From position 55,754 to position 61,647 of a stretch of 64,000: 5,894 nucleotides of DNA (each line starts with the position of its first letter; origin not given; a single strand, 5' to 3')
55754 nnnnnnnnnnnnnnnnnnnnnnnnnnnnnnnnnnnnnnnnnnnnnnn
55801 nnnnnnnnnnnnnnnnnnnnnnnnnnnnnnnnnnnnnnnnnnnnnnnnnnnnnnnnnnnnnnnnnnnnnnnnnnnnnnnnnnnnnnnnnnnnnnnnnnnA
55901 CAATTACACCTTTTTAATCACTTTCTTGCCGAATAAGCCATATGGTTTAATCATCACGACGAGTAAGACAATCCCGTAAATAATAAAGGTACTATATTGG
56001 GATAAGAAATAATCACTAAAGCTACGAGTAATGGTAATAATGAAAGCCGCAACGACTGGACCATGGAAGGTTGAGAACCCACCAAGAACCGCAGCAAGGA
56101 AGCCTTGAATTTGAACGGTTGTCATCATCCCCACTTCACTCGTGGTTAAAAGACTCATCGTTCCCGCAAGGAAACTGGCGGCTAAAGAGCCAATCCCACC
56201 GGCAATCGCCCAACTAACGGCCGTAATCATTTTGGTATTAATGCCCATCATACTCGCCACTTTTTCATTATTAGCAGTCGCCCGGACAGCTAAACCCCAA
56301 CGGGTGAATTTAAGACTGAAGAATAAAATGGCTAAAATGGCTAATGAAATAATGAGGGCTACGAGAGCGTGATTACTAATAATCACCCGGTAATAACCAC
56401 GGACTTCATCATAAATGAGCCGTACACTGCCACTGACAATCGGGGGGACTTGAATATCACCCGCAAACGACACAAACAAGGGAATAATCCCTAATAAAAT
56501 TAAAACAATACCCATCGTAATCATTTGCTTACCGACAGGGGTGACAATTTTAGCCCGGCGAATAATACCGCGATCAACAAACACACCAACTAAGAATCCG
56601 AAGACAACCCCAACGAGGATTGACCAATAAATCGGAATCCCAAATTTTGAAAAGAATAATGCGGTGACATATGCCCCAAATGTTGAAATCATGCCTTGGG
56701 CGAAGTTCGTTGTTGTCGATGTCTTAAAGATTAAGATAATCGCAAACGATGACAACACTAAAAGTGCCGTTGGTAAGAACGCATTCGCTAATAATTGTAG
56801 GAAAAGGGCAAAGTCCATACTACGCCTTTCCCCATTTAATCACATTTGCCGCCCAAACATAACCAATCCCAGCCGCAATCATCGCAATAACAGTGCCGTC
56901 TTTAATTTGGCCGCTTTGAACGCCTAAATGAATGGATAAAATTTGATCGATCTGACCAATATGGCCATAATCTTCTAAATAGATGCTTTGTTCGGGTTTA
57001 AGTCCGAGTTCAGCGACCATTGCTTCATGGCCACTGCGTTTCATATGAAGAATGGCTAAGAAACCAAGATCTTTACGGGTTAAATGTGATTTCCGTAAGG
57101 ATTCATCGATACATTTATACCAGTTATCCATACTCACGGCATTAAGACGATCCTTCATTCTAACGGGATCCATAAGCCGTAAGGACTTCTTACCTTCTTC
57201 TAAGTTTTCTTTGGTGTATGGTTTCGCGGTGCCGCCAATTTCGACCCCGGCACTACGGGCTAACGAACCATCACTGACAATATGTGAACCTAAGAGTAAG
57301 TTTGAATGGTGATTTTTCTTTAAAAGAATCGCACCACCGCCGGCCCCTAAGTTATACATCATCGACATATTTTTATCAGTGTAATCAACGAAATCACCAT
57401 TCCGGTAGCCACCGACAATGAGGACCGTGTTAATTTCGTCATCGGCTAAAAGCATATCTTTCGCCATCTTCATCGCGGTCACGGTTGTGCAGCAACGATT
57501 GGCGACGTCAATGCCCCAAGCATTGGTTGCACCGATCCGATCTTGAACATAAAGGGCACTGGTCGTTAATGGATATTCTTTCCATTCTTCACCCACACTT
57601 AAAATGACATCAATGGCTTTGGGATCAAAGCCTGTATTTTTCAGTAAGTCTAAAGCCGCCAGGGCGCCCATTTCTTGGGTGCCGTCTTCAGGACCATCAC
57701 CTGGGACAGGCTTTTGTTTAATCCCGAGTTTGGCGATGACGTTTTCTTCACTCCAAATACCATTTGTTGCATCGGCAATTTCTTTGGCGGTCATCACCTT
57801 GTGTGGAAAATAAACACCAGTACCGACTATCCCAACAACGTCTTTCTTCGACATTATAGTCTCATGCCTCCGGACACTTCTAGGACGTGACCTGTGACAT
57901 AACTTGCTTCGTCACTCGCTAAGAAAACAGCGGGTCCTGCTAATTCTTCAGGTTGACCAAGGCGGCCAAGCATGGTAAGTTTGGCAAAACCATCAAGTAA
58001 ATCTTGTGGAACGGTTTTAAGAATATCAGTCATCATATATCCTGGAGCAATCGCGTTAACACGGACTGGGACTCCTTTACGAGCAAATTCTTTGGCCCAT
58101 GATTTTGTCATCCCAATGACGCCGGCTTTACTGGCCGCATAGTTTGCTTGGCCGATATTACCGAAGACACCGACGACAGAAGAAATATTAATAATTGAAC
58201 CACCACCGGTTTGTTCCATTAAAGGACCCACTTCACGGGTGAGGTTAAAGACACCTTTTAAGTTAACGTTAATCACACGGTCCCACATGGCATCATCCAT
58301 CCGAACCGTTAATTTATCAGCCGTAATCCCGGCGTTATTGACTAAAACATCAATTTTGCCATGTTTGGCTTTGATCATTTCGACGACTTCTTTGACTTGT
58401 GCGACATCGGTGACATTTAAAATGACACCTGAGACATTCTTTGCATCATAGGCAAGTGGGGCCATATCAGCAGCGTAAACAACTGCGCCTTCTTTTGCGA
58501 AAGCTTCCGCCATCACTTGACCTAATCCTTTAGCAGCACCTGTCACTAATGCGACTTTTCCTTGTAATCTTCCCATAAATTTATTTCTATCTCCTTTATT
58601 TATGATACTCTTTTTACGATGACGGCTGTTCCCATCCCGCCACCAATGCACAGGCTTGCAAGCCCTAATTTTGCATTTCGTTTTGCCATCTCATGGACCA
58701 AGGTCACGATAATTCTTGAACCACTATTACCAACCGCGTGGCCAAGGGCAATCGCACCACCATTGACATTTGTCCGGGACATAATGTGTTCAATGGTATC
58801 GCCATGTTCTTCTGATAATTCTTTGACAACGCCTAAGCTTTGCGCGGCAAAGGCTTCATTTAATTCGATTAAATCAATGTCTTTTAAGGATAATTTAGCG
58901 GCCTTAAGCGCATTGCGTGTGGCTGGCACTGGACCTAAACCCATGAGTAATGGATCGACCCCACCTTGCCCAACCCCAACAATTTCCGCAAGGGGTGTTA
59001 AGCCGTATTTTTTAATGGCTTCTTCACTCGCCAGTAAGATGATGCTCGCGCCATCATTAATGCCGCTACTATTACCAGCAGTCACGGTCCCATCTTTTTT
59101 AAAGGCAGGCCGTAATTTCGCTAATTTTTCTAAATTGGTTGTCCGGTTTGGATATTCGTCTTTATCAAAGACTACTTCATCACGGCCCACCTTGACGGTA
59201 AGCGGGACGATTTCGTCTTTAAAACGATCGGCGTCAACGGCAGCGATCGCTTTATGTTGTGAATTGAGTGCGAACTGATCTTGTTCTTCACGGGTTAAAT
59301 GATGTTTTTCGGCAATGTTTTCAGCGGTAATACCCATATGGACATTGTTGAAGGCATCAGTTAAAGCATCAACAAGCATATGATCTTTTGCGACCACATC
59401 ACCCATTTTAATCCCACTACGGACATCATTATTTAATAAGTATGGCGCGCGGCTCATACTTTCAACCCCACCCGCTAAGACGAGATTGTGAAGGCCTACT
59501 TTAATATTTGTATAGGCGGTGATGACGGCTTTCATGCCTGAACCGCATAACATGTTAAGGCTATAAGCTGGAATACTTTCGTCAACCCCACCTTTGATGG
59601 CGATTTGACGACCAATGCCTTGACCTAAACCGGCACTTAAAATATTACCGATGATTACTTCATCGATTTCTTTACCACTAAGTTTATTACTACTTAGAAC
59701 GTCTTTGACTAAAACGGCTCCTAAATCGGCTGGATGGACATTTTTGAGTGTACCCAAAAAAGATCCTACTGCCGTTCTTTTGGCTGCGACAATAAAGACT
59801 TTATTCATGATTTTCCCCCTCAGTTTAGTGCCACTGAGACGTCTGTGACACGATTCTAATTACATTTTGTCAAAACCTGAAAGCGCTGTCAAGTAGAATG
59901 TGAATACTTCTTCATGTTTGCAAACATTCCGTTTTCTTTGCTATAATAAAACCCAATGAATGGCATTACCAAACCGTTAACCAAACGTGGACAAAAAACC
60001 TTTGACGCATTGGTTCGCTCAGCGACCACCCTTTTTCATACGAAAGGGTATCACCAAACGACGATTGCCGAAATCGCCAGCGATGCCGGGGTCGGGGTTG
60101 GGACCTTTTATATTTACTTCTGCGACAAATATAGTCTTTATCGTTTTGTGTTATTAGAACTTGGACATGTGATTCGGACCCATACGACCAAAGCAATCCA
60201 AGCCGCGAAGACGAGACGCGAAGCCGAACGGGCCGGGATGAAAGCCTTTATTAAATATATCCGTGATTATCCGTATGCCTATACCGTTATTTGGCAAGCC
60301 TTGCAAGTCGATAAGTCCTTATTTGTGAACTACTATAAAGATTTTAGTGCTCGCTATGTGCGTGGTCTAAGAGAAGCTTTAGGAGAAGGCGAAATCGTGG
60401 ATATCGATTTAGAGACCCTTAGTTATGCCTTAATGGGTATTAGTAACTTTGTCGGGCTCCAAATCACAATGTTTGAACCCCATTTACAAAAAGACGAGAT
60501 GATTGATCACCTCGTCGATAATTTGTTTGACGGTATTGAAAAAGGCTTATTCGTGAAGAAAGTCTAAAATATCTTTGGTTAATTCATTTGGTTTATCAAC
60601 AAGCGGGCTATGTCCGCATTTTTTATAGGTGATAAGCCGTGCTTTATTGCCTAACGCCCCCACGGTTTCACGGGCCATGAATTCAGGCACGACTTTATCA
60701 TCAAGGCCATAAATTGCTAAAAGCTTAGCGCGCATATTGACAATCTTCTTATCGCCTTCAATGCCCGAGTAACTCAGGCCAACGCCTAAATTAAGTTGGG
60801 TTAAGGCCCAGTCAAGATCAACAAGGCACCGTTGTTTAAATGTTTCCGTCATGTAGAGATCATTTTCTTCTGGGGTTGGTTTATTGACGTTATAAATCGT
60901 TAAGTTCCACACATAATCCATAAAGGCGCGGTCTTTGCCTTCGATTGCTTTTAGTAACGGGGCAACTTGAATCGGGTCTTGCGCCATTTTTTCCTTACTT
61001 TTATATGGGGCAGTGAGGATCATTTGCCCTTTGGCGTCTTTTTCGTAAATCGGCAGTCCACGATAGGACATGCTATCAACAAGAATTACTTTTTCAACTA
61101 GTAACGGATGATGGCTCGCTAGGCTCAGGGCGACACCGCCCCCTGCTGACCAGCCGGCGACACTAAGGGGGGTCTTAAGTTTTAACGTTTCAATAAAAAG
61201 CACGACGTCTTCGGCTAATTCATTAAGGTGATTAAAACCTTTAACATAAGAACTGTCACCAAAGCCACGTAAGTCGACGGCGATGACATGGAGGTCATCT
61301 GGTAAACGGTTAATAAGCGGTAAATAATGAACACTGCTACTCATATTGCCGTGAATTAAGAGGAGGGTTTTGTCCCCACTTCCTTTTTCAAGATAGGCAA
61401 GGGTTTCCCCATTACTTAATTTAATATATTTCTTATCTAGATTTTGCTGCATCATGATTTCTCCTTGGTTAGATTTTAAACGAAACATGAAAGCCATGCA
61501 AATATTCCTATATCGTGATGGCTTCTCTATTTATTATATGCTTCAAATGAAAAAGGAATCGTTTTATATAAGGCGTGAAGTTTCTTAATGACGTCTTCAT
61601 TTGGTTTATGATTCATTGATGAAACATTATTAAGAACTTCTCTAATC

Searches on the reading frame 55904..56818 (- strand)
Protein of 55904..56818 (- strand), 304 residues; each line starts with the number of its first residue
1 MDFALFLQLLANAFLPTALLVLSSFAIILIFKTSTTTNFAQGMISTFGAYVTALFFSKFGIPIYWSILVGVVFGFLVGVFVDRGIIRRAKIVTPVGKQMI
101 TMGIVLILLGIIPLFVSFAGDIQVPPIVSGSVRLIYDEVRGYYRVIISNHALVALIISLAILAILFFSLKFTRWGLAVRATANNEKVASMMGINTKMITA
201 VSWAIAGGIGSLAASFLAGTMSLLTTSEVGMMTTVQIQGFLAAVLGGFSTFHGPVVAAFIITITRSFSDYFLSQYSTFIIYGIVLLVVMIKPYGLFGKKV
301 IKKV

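Call 26: search_protein_families(library=pfam, proteins=[window:55904-56818:-], max_evalue=0.0001)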
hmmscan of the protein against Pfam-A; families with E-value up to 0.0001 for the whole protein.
window:55904-56818:- (304 aa): 1 family
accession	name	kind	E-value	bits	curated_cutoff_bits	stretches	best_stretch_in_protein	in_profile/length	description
PF02653.21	BPD_transp_2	-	8.2e-26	91.2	26.8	1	12-287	4-268/269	Branched-chain amino acid transport system / permease component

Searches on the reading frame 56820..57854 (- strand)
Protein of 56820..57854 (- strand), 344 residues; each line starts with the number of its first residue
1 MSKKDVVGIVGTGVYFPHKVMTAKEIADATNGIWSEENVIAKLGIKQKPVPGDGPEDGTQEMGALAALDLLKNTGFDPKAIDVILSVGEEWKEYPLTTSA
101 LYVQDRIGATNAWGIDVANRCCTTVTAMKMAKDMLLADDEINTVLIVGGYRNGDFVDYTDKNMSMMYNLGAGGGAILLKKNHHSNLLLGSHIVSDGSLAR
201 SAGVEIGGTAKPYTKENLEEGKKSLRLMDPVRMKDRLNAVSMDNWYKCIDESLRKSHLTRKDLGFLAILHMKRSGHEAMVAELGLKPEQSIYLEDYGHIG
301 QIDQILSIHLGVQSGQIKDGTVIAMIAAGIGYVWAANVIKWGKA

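Call 26: search_protein_families(library=pfam, proteins=[window:56820-57854:-], max_evalue=0.0001)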
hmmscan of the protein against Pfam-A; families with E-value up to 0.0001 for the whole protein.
window:56820-57854:- (344 aa): 2 families
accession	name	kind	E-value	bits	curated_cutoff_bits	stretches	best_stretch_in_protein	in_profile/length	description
PF08541.16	ACP_syn_III_C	-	2.7e-16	59.9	26.6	1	253-341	1-90/90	3-Oxoacyl-[acyl-carrier-protein (ACP)] synthase III C terminal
PF08545.16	ACP_syn_III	-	1.8e-14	53.8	24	1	115-196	1-80/80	3-Oxoacyl-[acyl-carrier-protein (ACP)] synthase III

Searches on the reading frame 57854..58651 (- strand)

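Call 26: search_protein_families(library=pfam, proteins=[window:57854-58651:-], max_evalue=0.0001)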
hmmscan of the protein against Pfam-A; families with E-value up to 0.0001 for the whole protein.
window:57854-58651:- (265 aa): 5 families
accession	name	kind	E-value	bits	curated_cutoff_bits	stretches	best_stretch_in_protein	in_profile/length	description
PF13561.12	adh_short_C2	-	1.1e-59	202.3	27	1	38-263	1-235/236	Enoyl-(Acyl carrier protein) reductase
PF00106.31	adh_short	-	1e-54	185.5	26.6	1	32-217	1-193/195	short chain dehydrogenase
PF08659.16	KR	-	4.7e-17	62.9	22.6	1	34-182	3-160/180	KR domain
PF23441.1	SDR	-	2.8e-05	24.1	27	1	71-218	60-206/258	SDR-like rossmann domain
PF01370.27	Epimerase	-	4.7e-05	23.4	20.9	0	34-198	1-169/240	NAD dependent epimerase/dehydratase family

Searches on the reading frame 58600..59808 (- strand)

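Call 36: search_protein_families(library=ncbifam, proteins=[window:58600-59808:-], max_evalue=0.00001)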
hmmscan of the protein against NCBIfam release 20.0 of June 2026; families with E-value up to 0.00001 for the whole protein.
window:58600-59808:- (402 aa): 39 families (the best 25 are shown)
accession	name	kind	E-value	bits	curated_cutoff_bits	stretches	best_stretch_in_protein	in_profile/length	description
TIGR01930.1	AcCoA-C-Actrans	subfamily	4.8e-140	466.9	240.55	1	6-399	1-385/385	acetyl-CoA C-acyltransferase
NF004206.0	PRK05656.1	subfamily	5.8e-138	460.2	688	1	1-400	1-392/392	acetyl-CoA C-acetyltransferase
NF006552.0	PRK09051.1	subfamily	1.3e-129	433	565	1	2-401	4-395/395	beta-ketothiolase BktB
NF042999.1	bketothiol_BktB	equivalog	3.1e-121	405.3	725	1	3-401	4-394/394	beta-ketothiolase BktB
NF005152.0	PRK06633.1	equivalog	2.2e-116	388.7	675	1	2-400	3-391/392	acetyl-CoA C-acetyltransferase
NF004853.0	PRK06205.1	subfamily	1.1e-115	386.9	551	1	1-401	1-403/404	acetyl-CoA C-acetyltransferase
NF006551.0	PRK09050.1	subfamily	8.5e-113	377.4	605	1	1-401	1-401/401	3-oxoadipyl-CoA thiolase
TIGR02430.1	pcaF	equivalog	3.8e-110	368.6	597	1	3-401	2-400/400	3-oxoadipyl-CoA thiolase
NF006086.0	PRK08235.1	equivalog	1e-109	367.2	526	1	1-399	1-391/393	acetyl-CoA C-acetyltransferase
NF042967.1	AcCoAtase_PhaA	equivalog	3.6e-108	362.2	740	1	1-401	1-396/396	acetyl-CoA acetyltransferase PhaA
NF004983.0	PRK06366.1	equivalog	2.4e-101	339.5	627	1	1-398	1-384/388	acetyl-CoA C-acetyltransferase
NF005805.0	PRK07661.1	equivalog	3e-97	326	633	1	1-398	1-388/391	acetyl-CoA C-acetyltransferase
NF005404.0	PRK06954.1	subfamily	3.3e-97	326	687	1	2-398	7-394/397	acetyl-CoA C-acetyltransferase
NF005033.0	PRK06445.1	equivalog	1.2e-96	324.3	511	1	2-401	3-395/395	acetyl-CoA C-acetyltransferase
NF006510.0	PRK08947.1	equivalog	3.2e-96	322.6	519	1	1-401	1-387/387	acetyl-CoA C-acyltransferase FadA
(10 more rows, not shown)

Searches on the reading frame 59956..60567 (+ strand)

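Call 36: search_protein_families(library=ncbifam, proteins=[window:59956-60567:+], max_evalue=0.00001)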
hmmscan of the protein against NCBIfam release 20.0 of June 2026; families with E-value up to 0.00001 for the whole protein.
window:59956-60567:+ (203 aa): 11 families
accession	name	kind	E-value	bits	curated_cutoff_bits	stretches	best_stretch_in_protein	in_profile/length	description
NF041196.1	ScbR_bind_reg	equivalog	4.8e-14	53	150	1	10-192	2-187/191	ScbR family autoregulator-binding transcription factor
NF053731.1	TransRegFasRMycb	equivalog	1.6e-11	44.4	330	1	18-118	15-115/199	HTH-type transcriptional activator FasR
NF053878.1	FATransRegFadRBac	equivalog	1.4e-09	38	200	1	14-102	3-91/190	fatty acid metabolism transcriptional regulator FadR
NF051852.1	efflux_TF_MtrR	exception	1.3e-08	34.9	280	1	12-86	8-82/205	multidrug efflux system transcriptional repressor MtrR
TIGR03384.1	betaine_BetI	equivalog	3.1e-08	33.5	201.3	1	17-93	11-87/189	choline-binding transcriptional repressor BetI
NF037937.1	septum_RefZ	equivalog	6.1e-08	32.8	180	1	18-122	3-109/195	forespore capture DNA-binding protein RefZ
TIGR03968.1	mycofact_TetR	equivalog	3.9e-07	29.8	224.9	1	11-58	6-53/190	mycofactocin system transcriptional regulator MftR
NF007430.0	PRK09975.1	equivalog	8.8e-07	28.3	274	1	11-107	8-105/220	acrEF/envCD operon transcriptional regulator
NF001978.0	PRK00767.1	equivalog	2.2e-06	27.6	118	1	18-89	13-83/197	transcriptional regulator BetI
NF000040.3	Tn10_TetC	equivalog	3.4e-06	27.4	425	1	14-67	13-66/197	tetracyline resistance-associated transcriptional repressor TetC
TIGR02366.1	DHAK_reg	equivalog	9.2e-06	25.8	129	0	22-65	11-54/176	dihydroxyacetone kinase transcriptional activator DhaS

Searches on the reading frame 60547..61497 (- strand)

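Call 36: search_protein_families(library=ncbifam, proteins=[window:60547-61497:-], max_evalue=0.00001)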
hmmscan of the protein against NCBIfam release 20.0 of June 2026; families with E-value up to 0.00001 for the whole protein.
window:60547-61497:- (316 aa): 21 families
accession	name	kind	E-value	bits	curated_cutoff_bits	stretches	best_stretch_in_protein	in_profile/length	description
NF050089.1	i_nPHAscl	equivalog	6.8e-95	317.4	300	1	25-314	1-288/288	intracellular short-chain-length polyhydroxyalkanoate depolymerase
NF011457.0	PRK14875.1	equivalog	2.4e-21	76.1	307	1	29-142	118-231/372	acetoin dehydrogenase dihydrolipoyllysine-residue acetyltransferase subunit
TIGR01738.1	bioH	equivalog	5.9e-20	71.9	206.95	1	39-143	1-99/245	pimeloyl-ACP methyl ester esterase BioH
TIGR02427.1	protocat_pcaD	equivalog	2.7e-18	66.3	255.85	1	35-142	4-112/251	3-oxoadipate enol-lactonase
NF051488.1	bifunc_PcaDC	exception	8.4e-18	64.6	390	1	42-144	11-113/375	bifunctional 3-oxoadipate enol-lactonase/4-carboxymuconolactone decarboxylase PcaDC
NF002938.0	PRK03592.1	equivalog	2.5e-14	53.3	241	1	16-144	6-131/298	haloalkane dehalogenase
TIGR03695.1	menH_SHCHC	equivalog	3.6e-14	52.8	208.55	1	43-314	3-251/252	2-succinyl-6-hydroxy-2,4-cyclohexadiene-1-carboxylate synthase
NF051487.1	bifunc_PcaCD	exception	5.7e-14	52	430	1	43-144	173-273/413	bifunctional 4-carboxymuconolactone decarboxylase/3-oxoadipate enol-lactonase PcaCD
NF045632.1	hydroxlase_HsaD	equivalog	1.3e-13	50.6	400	1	21-142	13-137/290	4,5:9,10-diseco-3-hydroxy-5,9,17-trioxoandrosta-1(10),2-diene-4-oate hydrolase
TIGR03611.1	RutD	equivalog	3e-12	46.5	238.5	1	41-142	12-113/258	pyrimidine utilization protein D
NF002873.0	PRK03204.1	equivalog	6.2e-10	38.9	466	1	24-142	18-134/286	haloalkane dehalogenase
TIGR03056.1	bchO_mg_che_rel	equivalog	1.6e-09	37.2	172.55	1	43-134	29-120/278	alpha/beta fold hydrolase BchO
NF052614.1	AB_fold_OlsI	equivalog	2.4e-09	37.1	385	0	250-315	191-256/272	ornithine lipid biosynthesis O-acyltransferase OlsI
NF007954.0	PRK10673.1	equivalog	3.5e-08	33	399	1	43-142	17-114/255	esterase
NF002043.0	PRK00870.1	subfamily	4.7e-08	32.8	265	1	24-143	23-149/302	haloalkane dehalogenase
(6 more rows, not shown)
